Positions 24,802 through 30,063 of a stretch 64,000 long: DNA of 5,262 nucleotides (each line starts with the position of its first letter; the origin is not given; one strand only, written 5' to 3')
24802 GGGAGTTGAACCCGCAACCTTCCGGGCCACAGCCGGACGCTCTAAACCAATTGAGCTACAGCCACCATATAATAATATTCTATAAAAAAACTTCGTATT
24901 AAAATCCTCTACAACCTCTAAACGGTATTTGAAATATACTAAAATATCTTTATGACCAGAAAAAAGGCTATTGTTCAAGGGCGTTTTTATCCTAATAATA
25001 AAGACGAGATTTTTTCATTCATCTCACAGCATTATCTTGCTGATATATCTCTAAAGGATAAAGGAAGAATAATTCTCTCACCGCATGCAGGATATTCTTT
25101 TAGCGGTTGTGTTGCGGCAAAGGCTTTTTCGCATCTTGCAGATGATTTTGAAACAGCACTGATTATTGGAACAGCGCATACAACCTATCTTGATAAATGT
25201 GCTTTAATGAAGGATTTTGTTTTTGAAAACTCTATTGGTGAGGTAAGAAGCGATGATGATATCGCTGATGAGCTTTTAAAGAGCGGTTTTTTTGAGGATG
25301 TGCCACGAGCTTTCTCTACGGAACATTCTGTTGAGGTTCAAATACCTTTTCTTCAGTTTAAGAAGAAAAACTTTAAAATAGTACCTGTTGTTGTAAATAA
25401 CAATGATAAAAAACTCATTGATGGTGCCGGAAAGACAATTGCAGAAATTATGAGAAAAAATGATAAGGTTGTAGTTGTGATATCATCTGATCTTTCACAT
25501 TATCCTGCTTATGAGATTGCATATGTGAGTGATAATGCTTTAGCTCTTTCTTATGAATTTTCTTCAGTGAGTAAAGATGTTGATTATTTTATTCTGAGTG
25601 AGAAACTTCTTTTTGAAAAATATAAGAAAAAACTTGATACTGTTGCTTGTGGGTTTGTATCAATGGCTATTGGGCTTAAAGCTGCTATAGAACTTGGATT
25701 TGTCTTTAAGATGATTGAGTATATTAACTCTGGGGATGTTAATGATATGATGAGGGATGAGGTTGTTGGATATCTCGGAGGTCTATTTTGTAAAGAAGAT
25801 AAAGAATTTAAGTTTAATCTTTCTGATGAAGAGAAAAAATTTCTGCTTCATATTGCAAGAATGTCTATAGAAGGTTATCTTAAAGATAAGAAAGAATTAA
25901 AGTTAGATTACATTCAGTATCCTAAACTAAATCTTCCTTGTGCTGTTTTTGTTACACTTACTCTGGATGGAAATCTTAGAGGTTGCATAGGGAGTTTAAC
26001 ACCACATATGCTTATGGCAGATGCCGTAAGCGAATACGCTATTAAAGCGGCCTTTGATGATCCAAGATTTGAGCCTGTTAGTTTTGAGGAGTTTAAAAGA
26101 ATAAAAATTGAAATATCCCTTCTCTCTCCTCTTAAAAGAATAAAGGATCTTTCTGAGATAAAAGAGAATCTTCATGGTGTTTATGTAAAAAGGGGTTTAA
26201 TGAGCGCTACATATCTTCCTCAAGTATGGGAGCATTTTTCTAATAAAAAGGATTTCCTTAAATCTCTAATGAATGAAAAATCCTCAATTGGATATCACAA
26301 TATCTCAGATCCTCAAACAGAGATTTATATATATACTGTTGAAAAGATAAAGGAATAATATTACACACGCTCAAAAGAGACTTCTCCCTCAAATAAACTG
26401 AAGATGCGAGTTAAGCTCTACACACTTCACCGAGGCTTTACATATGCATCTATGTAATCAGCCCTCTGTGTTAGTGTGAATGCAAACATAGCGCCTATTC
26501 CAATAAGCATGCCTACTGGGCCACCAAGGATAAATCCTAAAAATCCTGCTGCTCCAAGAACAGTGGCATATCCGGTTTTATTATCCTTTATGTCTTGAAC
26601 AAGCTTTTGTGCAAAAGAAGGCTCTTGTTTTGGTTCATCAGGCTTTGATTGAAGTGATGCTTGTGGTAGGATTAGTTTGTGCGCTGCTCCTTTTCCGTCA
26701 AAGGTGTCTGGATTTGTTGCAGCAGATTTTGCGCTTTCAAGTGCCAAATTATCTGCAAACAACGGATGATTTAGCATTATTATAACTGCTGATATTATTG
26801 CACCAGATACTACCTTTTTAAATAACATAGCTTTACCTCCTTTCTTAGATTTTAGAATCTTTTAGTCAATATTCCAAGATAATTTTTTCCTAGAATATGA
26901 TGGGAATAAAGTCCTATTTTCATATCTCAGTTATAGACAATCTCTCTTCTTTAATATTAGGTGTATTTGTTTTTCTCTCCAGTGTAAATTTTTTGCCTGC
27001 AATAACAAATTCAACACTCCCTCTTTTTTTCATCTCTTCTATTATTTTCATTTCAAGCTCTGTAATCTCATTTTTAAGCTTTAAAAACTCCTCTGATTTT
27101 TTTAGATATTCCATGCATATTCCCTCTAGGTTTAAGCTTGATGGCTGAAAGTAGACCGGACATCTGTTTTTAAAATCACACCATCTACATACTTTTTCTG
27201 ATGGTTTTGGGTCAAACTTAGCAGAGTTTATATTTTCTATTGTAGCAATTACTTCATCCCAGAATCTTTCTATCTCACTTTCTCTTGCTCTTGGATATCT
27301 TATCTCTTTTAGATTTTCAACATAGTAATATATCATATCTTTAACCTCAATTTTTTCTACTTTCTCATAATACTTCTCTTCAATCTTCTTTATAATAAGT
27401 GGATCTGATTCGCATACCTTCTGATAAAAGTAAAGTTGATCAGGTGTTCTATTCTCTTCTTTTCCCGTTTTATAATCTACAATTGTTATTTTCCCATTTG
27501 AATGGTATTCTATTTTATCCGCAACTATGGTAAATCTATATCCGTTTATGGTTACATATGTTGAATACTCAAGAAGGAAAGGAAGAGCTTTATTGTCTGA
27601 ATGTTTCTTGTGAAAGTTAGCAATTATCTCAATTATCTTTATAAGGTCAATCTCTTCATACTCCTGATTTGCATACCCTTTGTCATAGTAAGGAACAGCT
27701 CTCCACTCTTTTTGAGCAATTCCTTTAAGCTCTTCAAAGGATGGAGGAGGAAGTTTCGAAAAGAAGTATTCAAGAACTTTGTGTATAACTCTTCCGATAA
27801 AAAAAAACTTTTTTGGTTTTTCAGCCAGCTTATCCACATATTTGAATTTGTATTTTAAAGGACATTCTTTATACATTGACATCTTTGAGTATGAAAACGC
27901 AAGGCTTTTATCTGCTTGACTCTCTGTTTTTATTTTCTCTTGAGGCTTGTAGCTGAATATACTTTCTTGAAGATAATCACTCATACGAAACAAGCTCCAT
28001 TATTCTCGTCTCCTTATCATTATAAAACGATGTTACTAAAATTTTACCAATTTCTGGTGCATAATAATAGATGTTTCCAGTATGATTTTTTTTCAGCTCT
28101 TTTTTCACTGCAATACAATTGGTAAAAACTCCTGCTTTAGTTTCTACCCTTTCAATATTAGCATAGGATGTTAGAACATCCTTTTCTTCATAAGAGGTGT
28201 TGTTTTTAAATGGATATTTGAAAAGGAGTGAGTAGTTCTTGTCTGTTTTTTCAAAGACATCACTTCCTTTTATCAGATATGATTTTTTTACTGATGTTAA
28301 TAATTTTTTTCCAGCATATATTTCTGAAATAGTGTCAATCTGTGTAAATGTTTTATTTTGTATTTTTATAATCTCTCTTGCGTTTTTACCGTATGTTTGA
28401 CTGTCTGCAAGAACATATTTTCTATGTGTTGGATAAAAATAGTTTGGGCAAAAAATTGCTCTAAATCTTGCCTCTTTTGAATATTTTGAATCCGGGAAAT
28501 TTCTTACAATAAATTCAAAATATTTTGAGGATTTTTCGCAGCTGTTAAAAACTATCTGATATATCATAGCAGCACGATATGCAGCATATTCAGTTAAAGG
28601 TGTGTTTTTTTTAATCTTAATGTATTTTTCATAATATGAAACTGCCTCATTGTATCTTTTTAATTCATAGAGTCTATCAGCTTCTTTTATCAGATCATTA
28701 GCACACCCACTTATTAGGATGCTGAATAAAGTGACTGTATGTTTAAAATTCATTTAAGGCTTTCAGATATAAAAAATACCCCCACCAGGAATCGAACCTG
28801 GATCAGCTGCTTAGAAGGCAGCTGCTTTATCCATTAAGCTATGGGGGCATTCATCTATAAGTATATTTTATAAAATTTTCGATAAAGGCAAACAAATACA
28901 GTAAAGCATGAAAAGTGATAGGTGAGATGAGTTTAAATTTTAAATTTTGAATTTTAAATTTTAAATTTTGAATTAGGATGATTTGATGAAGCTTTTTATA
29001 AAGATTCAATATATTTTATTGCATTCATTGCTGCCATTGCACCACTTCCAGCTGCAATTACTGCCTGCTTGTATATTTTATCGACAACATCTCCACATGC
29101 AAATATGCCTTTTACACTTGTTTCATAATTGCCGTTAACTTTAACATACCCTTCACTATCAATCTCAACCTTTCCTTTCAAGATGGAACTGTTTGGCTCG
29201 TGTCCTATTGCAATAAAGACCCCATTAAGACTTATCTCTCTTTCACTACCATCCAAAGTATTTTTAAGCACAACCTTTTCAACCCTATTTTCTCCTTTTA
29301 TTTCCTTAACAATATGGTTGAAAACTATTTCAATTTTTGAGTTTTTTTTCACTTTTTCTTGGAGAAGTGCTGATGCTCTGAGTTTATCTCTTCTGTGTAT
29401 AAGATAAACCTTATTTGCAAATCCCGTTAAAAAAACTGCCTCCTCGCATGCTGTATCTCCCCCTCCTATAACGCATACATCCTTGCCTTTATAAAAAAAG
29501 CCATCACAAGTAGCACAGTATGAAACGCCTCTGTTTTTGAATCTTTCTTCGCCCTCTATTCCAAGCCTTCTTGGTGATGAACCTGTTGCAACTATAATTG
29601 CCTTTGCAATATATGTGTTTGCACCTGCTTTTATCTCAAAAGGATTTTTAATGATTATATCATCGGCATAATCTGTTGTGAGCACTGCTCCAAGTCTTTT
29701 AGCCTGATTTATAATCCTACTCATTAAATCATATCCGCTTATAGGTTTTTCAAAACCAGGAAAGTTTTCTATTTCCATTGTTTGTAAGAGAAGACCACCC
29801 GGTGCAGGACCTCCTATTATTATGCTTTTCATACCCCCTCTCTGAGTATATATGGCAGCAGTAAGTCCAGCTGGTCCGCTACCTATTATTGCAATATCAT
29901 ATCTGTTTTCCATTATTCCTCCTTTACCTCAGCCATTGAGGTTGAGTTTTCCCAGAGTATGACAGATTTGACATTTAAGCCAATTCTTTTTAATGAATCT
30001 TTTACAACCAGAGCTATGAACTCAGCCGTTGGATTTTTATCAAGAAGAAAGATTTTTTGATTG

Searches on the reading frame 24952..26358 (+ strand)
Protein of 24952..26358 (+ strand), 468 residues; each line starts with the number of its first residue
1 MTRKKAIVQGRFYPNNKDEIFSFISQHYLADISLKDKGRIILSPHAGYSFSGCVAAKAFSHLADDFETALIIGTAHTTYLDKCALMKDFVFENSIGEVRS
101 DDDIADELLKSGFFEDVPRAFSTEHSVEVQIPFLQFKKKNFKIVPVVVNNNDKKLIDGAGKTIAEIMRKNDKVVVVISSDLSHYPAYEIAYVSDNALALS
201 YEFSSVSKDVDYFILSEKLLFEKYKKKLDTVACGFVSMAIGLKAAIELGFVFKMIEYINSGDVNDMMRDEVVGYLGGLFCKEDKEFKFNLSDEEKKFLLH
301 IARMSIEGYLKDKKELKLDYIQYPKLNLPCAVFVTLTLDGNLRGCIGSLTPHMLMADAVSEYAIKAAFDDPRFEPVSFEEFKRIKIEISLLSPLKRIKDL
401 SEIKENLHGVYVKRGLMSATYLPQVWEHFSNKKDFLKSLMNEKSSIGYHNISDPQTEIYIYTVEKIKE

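Call 56: search_protein_families(library=pfam, proteins=[window:24952-26358:+], max_evalue=0.00001)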
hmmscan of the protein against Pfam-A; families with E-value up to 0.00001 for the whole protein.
window:24952-26358:+ (468 aa): 2 families
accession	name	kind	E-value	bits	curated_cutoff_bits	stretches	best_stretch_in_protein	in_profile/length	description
PF01875.22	Memo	-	2.7e-48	164.9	27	1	7-276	3-267/269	Memo-like protein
PF01871.22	AMMECR1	-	5.5e-44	150.1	25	1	300-465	2-167/168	AMMECR1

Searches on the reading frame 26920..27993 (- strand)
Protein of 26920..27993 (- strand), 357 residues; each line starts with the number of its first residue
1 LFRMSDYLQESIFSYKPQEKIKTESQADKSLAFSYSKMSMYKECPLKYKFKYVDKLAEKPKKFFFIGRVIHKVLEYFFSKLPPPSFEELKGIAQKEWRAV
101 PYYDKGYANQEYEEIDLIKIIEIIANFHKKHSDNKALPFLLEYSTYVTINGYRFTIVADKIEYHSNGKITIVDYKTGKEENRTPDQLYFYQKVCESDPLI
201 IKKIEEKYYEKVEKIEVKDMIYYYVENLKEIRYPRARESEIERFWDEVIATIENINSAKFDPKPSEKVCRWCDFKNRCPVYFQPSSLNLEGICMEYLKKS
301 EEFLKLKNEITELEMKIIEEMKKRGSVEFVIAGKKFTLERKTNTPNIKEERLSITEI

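Call 56: search_protein_families(library=pfam, proteins=[window:26920-27993:-], max_evalue=0.00001)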
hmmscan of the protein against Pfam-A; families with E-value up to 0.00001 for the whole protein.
window:26920-27993:- (357 aa): 1 family
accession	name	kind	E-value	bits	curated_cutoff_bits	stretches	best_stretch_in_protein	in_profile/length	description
PF12705.13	PDDEXK_1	-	5.8e-29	102.2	22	1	33-279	2-247/247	PD-(D/E)XK nuclease superfamily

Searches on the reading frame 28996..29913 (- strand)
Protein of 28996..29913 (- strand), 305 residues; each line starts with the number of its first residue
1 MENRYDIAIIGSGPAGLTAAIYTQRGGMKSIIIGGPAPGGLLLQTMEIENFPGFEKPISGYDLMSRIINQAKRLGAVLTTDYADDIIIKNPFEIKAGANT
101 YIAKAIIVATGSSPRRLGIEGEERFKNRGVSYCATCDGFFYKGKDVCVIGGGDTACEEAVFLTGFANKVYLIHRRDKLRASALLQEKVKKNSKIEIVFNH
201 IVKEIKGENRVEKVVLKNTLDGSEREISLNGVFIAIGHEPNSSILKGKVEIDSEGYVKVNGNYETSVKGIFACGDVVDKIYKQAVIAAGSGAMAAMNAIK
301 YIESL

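Call 56: search_protein_families(library=pfam, proteins=[window:28996-29913:-], max_evalue=0.00001)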
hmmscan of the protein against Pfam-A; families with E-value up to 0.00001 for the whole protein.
window:28996-29913:- (305 aa): 4 families
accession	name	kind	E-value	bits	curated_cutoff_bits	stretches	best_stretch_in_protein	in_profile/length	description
PF07992.20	Pyr_redox_2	-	7.6e-56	190.1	26.1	1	5-291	1-291/291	Pyridine nucleotide-disulphide oxidoreductase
PF13738.12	Pyr_redox_3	-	2.9e-23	83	30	1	90-274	112-305/305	Pyridine nucleotide-disulphide oxidoreductase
PF00070.33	Pyr_redox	-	7.1e-19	68.6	22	1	146-218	2-81/82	Pyridine nucleotide-disulphide oxidoreductase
PF00890.30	FAD_binding_2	-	7e-06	25.9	20.4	0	6-33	1-28/414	FAD binding domain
